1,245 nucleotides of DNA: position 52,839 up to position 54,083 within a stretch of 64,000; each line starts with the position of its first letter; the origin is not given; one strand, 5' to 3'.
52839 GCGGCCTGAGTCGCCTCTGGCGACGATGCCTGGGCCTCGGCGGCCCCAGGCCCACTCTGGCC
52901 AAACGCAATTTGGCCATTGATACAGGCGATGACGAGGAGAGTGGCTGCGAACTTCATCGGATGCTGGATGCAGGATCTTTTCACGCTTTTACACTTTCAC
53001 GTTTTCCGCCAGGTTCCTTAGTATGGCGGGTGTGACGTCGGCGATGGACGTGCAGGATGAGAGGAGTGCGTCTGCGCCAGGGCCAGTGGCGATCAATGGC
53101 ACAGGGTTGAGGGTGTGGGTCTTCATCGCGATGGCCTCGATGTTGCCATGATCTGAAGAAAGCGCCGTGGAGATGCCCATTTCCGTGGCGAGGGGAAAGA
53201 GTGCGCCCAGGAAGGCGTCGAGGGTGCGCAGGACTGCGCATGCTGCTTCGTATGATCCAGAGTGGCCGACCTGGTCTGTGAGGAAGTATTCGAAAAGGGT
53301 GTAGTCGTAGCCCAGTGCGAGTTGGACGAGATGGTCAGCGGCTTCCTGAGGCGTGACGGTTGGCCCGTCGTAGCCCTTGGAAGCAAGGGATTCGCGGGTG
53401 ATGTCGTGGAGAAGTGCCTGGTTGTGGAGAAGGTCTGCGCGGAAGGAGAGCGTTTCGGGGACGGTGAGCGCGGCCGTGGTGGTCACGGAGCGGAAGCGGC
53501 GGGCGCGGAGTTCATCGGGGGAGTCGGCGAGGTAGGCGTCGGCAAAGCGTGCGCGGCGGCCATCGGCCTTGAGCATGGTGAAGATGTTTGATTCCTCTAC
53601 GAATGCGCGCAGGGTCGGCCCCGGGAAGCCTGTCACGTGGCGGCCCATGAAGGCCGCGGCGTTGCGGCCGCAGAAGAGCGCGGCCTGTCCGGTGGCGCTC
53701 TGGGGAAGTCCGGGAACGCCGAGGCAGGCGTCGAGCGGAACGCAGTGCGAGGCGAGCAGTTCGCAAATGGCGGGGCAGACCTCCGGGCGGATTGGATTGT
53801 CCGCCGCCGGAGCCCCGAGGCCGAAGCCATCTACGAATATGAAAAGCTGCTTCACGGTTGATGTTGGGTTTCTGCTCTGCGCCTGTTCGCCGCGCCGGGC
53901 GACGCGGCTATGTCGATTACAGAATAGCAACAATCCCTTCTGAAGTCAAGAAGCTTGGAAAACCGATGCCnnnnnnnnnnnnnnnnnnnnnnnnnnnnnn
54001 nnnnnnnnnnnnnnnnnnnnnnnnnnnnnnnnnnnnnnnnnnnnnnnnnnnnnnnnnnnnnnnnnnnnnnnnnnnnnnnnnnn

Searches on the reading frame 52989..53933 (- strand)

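Call 29: search_protein_families(library=pfam, proteins=[window:52989-53933:-], max_evalue=0.001)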
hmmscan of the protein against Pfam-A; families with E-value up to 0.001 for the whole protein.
window:52989-53933:- (314 aa): 1 family
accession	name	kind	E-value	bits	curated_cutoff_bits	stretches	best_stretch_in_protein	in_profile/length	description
PF01676.23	Metalloenzyme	-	2e-17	64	24.3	1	186-308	119-248/252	Metalloenzyme superfamily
